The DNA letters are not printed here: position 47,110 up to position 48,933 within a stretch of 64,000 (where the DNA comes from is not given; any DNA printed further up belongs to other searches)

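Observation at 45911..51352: Tandem paralogous 800-aa proteins with no signal peptide, one active and one dead thioredoxin fold, and a poly-ferredoxin neighbour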

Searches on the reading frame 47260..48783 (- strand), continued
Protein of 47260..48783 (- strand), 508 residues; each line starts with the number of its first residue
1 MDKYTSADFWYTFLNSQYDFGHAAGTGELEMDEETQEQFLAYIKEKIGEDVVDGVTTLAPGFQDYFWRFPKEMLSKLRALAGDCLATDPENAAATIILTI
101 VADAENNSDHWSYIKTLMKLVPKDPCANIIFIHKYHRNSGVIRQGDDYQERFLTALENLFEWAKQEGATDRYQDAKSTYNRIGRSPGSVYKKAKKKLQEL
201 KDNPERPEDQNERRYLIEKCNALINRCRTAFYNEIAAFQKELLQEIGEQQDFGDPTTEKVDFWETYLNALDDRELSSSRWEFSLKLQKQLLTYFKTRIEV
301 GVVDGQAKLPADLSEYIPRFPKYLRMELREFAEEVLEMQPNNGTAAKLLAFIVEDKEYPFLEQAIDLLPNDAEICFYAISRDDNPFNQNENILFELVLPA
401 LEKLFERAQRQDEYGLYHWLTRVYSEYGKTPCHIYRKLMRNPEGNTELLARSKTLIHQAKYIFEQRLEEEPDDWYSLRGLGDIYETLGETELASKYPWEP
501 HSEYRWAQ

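Call 31: search_protein_representatives(alignment_id=A1)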
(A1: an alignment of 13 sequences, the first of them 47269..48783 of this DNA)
Query: 13 sequences, 504 profile positions. Proteins with E-value up to 0.001 (for the whole library): 48; up to 1e-10: 19; up to 1e-30: 7. The best 48 are listed.
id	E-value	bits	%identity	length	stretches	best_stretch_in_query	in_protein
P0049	5.4e-232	787.7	-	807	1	1-504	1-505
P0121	1.7e-67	245.0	-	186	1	324-494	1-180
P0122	1.6e-57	212.1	-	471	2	256-493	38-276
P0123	5.8e-54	200.4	-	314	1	397-504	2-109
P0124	1.6e-50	189.0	-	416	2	258-493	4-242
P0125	3.6e-41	158.1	-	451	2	258-493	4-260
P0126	4.9e-38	147.8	-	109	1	1-88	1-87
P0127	2.2e-29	119.2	-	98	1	413-481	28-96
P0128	2.2e-28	116.0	-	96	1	1-78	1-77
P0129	4.3e-28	115.0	-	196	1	284-393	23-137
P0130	4.0e-25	105.2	-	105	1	119-201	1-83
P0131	7.6e-23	97.7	-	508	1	273-499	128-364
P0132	2.1e-20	89.6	-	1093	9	448-488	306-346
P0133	1.2e-18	83.8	-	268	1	251-413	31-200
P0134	1.9e-18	83.2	-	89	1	258-334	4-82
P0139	2.3e-10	56.5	-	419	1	277-499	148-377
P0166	6.2e-04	35.3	-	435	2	280-394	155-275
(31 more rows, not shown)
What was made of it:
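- On Tetratricopeptide repeat (TPR) proteins: Profile hits P0131, P0139 and P0166 align to profile positions 273-499 (call 31).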

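Call 34: search_protein_families(library=pfam, proteins=[P0122, P0125, P0131, P0139, P0166], max_evalue=0.001)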
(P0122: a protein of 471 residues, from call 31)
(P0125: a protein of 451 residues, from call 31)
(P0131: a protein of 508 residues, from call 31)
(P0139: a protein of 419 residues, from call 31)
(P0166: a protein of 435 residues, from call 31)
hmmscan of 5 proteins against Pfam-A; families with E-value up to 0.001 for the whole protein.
P0122 (471 aa): 7 families
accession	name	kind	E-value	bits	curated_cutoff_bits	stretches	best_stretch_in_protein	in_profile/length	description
PF00578.27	AhpC-TSA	-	3.1e-26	92.2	26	1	331-449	2-122/124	AhpC/TSA family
PF08534.16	Redoxin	-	7.3e-26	91.2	26.6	1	331-457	3-137/148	Redoxin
PF13905.12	Thioredoxin_8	-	5.3e-21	75.2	27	1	355-448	1-94/94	Thioredoxin-like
PF00085.26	Thioredoxin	-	7.9e-11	42.3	23.5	1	356-399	19-61/103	Thioredoxin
PF13098.12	Thioredoxin_2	-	5.4e-09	36.8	27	1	354-448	4-87/104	Thioredoxin-like domain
PF00255.25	GSHPx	-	7.9e-06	25.9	27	1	340-394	6-59/108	Glutathione peroxidase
PF14559.12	TPR_19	-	4.5e-05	24.1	25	0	113-136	13-36/68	Tetratricopeptide repeat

P0125 (451 aa): 4 families
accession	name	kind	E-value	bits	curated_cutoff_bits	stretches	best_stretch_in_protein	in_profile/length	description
PF00578.27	AhpC-TSA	-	5.9e-20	71.9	26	1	314-432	1-122/124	AhpC/TSA family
PF13905.12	Thioredoxin_8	-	4e-17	62.8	27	1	339-431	2-94/94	Thioredoxin-like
PF08534.16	Redoxin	-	8.5e-17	61.7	26.6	1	315-436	3-133/148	Redoxin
PF13098.12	Thioredoxin_2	-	1.5e-05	25.7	27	0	339-432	6-88/104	Thioredoxin-like domain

P0131 (508 aa): 19 families
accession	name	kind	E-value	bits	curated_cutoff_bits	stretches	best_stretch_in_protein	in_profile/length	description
PF00578.27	AhpC-TSA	-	3.2e-22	79.2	26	1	371-488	1-121/124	AhpC/TSA family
PF08534.16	Redoxin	-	1.8e-21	76.9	26.6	1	371-489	2-129/148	Redoxin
PF13905.12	Thioredoxin_8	-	1e-15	58.3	27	1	395-487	1-93/94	Thioredoxin-like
PF14559.12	TPR_19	-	6.4e-13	49.3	25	2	314-359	1-46/68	Tetratricopeptide repeat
PF07719.23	TPR_2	-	1.1e-10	41.2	27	0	305-337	2-34/34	Tetratricopeptide repeat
PF13428.12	TPR_14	-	3.1e-09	37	23.5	1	309-346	6-43/44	Tetratricopeptide repeat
PF13181.12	TPR_8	-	1.5e-08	34.6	25.7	0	309-337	6-34/34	Tetratricopeptide repeat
PF13414.12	TPR_11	-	7.8e-08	32.3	26.8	1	311-352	1-42/42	TPR repeat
PF00085.26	Thioredoxin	-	9.7e-08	32.4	23.5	1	396-441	19-61/103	Thioredoxin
PF13431.12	TPR_17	-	5.9e-07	29.7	24.4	0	327-358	2-33/34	Tetratricopeptide repeat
PF13424.12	TPR_12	-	1.9e-06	28.4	30.1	1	304-360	3-67/77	Tetratricopeptide repeat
PF12569.14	NatA_aux_su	-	3.2e-06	26.8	33.3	0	211-275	17-81/515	N-terminal acetyltransferase A, auxiliary subunit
PF00255.25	GSHPx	-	1.1e-05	25.4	27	1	377-434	3-59/108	Glutathione peroxidase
PF00515.34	TPR_1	-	1.5e-05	25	27.8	0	232-265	1-34/34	Tetratricopeptide repeat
PF13098.12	Thioredoxin_2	-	2.7e-05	24.9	27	1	394-487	4-86/104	Thioredoxin-like domain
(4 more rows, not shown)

P0139 (419 aa): 15 families
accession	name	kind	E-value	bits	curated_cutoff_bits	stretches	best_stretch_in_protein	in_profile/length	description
PF00515.34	TPR_1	-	1.5e-12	47.2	27.8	1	251-278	7-34/34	Tetratricopeptide repeat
PF23914.1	TPR_CcmH_CycH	-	4.7e-12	46.5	42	1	242-307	47-112/158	Cytochrome c-type biogenesis protein H TPR domain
PF07719.23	TPR_2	-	1.6e-11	43.8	27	1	322-350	6-34/34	Tetratricopeptide repeat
PF14559.12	TPR_19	-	1.2e-10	42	25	1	259-307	5-50/68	Tetratricopeptide repeat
PF13414.12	TPR_11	-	2e-10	40.7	26.8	1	324-365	1-42/42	TPR repeat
PF13428.12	TPR_14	-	3.3e-10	40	23.5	0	251-284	7-40/44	Tetratricopeptide repeat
PF13429.12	TPR_15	-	2.4e-08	34.2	26.2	1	239-377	140-274/280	Tetratricopeptide repeat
PF13181.12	TPR_8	-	4.5e-08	33.1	25.7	0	250-278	6-34/34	Tetratricopeptide repeat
PF13424.12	TPR_12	-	5e-07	30.2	30.1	0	323-373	16-67/77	Tetratricopeptide repeat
PF00578.27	AhpC-TSA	-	2.5e-06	27.9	26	1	384-418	1-35/124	AhpC/TSA family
PF13432.12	TPR_16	-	1.1e-05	26.2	32.7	0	323-368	3-48/65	Tetratricopeptide repeat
PF08534.16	Redoxin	-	3.2e-05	24.2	26.6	1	385-419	3-40/148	Redoxin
PF12895.13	ANAPC3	-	0.00021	21.9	27.2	0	262-343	6-82/82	Anaphase-promoting complex, cyclosome, subunit 3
PF13176.12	TPR_7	-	0.00027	21.2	27.9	0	323-348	5-32/36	Tetratricopeptide repeat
PF13431.12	TPR_17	-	0.00035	21.1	24.4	0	235-265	3-33/34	Tetratricopeptide repeat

P0166 (435 aa): 12 families
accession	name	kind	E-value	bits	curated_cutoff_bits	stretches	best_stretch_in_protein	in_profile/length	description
PF14559.12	TPR_19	-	2.3e-09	37.9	25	2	229-281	1-53/68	Tetratricopeptide repeat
PF13432.12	TPR_16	-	2.8e-09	37.7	32.7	3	306-366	5-64/65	Tetratricopeptide repeat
PF14561.12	TPR_20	-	6.1e-09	36.5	25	1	316-392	5-84/90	Tetratricopeptide repeat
PF07719.23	TPR_2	-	7.3e-09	35.5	27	0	254-283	2-31/34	Tetratricopeptide repeat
PF13431.12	TPR_17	-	3.9e-08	33.4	24.4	0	250-273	10-33/34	Tetratricopeptide repeat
PF13428.12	TPR_14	-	5.2e-07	30.2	23.5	0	335-374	3-42/44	Tetratricopeptide repeat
PF13371.12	TPR_9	-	1.4e-06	28.6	35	1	228-283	4-59/73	Tetratricopeptide repeat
PF13424.12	TPR_12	-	2.4e-06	28.1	30.1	0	338-393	15-71/77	Tetratricopeptide repeat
PF13181.12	TPR_8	-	2.7e-06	27.5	25.7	0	254-283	2-31/34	Tetratricopeptide repeat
PF00515.34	TPR_1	-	1.3e-05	25.2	27.8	0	257-282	5-30/34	Tetratricopeptide repeat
PF13174.12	TPR_6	-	8.8e-05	23.3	26.3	0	335-365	2-32/33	Tetratricopeptide repeat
PF00578.27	AhpC-TSA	-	0.00038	20.8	26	0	400-434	1-35/124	AhpC/TSA family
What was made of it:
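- On Tetratricopeptide repeat (TPR) proteins: The same stretch of those proteins matches Pfam TPR_1, TPR_2, TPR_19 and TPR_CcmH_CycH above cut-off (call 34).
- Closest known: Secreted TPR-redoxin fusion proteins. Same: They are homologous over helical unit 2, the terminal TPRs and the redoxin fold (calls 31, 34).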

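Call 43: find_encoding_contigs(protein=P0107, flank=7000, max_places=1)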
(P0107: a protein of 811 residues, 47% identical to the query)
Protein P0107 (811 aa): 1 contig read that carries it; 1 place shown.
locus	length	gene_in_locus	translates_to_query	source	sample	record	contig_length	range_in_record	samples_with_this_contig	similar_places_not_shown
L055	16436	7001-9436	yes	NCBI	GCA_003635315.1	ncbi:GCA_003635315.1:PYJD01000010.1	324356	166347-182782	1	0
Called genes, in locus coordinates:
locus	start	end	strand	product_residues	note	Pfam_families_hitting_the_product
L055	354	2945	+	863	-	PF07715:Plug, PF00593:TonB_dep_Rec_b-barrel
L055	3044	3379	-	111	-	-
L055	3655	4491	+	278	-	PF01135:PCMT, PF01209:Ubie_methyltran, PF02475:TRM5-TYW2_MTfase (weak), PF13489:Methyltransf_23, PF13847:Methyltransf_31, PF08241:Methyltransf_11, PF08242:Methyltransf_12, PF13649:Methyltransf_25, +4 more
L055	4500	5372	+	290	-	PF01135:PCMT, PF01596:Methyltransf_3 (weak), PF01209:Ubie_methyltran, PF13489:Methyltransf_23, PF13847:Methyltransf_31, PF08241:Methyltransf_11, PF08242:Methyltransf_12, PF13649:Methyltransf_25, +2 more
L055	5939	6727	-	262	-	PF13385:Laminin_G_3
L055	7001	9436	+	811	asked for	PF00255:GSHPx (faint), PF00578:AhpC-TSA, PF08534:Redoxin, PF13905:Thioredoxin_8, PF00578:AhpC-TSA (weak), PF08534:Redoxin (weak)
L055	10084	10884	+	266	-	PF09037:Sulphotransf, PF13469:Sulfotransfer_3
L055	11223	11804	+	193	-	PF13580:SIS_2, PF01380:SIS (weak)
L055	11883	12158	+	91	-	PF13937:DUF4212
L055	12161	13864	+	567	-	PF00474:SSF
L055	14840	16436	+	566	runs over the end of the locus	PF11832:DUF3352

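Call 44: find_encoding_contigs(protein=P0059, flank=7000, max_places=1)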
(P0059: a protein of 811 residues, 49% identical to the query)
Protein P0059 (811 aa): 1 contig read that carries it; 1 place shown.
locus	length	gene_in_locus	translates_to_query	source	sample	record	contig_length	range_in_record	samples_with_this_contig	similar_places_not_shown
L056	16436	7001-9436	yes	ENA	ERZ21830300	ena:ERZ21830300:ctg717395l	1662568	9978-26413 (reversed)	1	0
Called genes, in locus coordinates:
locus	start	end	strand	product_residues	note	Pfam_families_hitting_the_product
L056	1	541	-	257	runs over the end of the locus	-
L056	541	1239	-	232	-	-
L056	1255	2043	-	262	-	-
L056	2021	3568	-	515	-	PF13715:CarbopepD_reg_2 (faint), PF17210:SdrD_B (faint), PF17802:SpaA (faint), PF20598:DUF6795 (faint), PF22904:NOMO1-like_2nd (faint), PF10670:DUF4198 (faint), PF14686:fn3_3 (faint), PF13620:CarboxypepD_reg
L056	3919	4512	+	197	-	PF04542:Sigma70_r2, PF08281:Sigma70_r4_2, PF04545:Sigma70_r4 (weak)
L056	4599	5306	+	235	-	-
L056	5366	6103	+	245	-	-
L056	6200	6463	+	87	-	PF13237:Fer4_10 (faint), PF12838:Fer4_7, PF13187:Fer4_9 (weak), PF13484:Fer4_16 (faint), PF00037:Fer4, PF12797:Fer4_2 (weak), PF12837:Fer4_6 (weak)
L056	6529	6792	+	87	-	PF12838:Fer4_7 (weak), PF13187:Fer4_9 (faint), PF00037:Fer4 (weak)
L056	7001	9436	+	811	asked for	PF13098:Thioredoxin_2 (faint), PF00255:GSHPx (faint), PF00578:AhpC-TSA, PF08534:Redoxin, PF13905:Thioredoxin_8, PF00578:AhpC-TSA, PF08534:Redoxin, PF13905:Thioredoxin_8 (weak)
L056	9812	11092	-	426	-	PF00709:Adenylsucc_synt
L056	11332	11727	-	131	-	PF00380:Ribosomal_S9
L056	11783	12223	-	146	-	PF00572:Ribosomal_L13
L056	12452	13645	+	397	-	PF01656:CbiA, PF02374:ArsA_ATPase, PF10609:ParA (weak), PF13614:AAA_31, PF17886:ArsA_HSP20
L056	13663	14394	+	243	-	-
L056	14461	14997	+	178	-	PF00227:Proteasome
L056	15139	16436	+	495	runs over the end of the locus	PF07724:AAA_2 (weak), PF07728:AAA_5 (faint), PF00004:AAA (weak), PF07724:AAA_2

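Call 59: find_encoding_contigs(protein=P0186, flank=7000, max_places=3)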
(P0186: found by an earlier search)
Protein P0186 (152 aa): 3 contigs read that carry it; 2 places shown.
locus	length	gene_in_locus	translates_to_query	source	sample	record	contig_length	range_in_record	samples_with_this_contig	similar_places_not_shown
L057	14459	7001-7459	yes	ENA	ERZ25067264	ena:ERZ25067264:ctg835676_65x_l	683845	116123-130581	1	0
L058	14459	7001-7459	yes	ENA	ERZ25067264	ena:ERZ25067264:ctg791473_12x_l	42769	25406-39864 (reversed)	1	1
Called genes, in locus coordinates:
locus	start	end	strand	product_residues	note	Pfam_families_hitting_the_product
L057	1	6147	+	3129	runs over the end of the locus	PF13414:TPR_11, PF23914:TPR_CcmH_CycH, PF23914:TPR_CcmH_CycH (weak), PF00637:Clathrin (weak), PF13424:TPR_12 (weak), PF14559:TPR_19 (weak), PF13385:Laminin_G_3, PF13431:TPR_17 (weak), +19 more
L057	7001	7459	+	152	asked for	PF00037:Fer4 (weak), PF13237:Fer4_10 (weak), PF14697:Fer4_21, PF12838:Fer4_7, PF13187:Fer4_9 (weak), PF00037:Fer4, PF13484:Fer4_16 (weak), PF12838:Fer4_7 (weak), +6 more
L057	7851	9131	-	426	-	PF00709:Adenylsucc_synt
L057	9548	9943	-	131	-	PF00380:Ribosomal_S9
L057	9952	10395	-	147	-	PF00572:Ribosomal_L13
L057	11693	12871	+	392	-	PF01656:CbiA, PF02374:ArsA_ATPase, PF10609:ParA (faint), PF13614:AAA_31, PF17886:ArsA_HSP20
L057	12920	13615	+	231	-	-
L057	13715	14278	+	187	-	PF00227:Proteasome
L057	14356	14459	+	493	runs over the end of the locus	PF07728:AAA_5 (faint), PF00004:AAA (weak), PF07724:AAA_2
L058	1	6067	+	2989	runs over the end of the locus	?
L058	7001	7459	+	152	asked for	PF00037:Fer4 (weak), PF13237:Fer4_10 (weak), PF14697:Fer4_21, PF12838:Fer4_7, PF13187:Fer4_9 (weak), PF00037:Fer4, PF13484:Fer4_16 (weak), PF12838:Fer4_7 (weak), +6 more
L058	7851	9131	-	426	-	PF00709:Adenylsucc_synt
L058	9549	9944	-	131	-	PF00380:Ribosomal_S9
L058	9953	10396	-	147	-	PF00572:Ribosomal_L13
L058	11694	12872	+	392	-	PF01656:CbiA, PF02374:ArsA_ATPase, PF10609:ParA (faint), PF13614:AAA_31, PF17886:ArsA_HSP20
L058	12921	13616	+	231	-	-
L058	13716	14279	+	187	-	PF00227:Proteasome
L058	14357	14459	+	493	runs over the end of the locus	PF07728:AAA_5 (faint), PF00004:AAA (weak), PF07724:AAA_2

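Call 62: search_protein_families(library=pfam, alignment_id=A1, max_evalue=0.1)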
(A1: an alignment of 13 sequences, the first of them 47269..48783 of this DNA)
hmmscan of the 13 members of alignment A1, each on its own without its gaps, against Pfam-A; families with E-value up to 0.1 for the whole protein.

A. member 1, window:47269-48783:- (505 aa): 2 families
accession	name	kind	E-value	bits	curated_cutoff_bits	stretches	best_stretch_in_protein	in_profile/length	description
PF14559.12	TPR_19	-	0.00022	21.9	25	0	458-495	9-46/68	Tetratricopeptide repeat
PF13431.12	TPR_17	-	0.00022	21.7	24.4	0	467-493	6-32/34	Tetratricopeptide repeat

B. families by the number of members that match (of 13 scanned): 22 families
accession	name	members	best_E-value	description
PF13431.12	TPR_17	11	1.4e-06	Tetratricopeptide repeat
PF14559.12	TPR_19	9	1.7e-06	Tetratricopeptide repeat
PF13432.12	TPR_16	7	0.00071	Tetratricopeptide repeat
PF13428.12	TPR_14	2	0.0012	Tetratricopeptide repeat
PF22564.2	HAAS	2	0.012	HAAS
PF00872.24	Transposase_mut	2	0.014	Transposase, Mutator family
PF13181.12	TPR_8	2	0.024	Tetratricopeptide repeat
PF06009.19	Laminin_II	1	0.0016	Laminin Domain II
PF13475.11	DUF4116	1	0.0091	Domain of unknown function (DUF4116)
PF23216.1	WH_CYT4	1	0.0096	Mitochondrial protein cyt-4, winged helix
PF22081.2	SwaI-like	1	0.011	SwaI restriction endonuclease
PF07744.19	SPOC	1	0.019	SPOC domain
PF07055.18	Eno-Rase_FAD_bd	1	0.021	Enoyl reductase FAD binding domain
PF20492.3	ERM_helical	1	0.035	Ezrin/radixin/moesin, alpha-helical domain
PF10410.14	DnaB_bind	1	0.05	DnaB-helicase binding domain of primase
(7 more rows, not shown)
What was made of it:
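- On Tetratricopeptide repeat (TPR) proteins: 11 of 13 family members hit TPR_17, best E-value 1.4e-6 (call 62).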
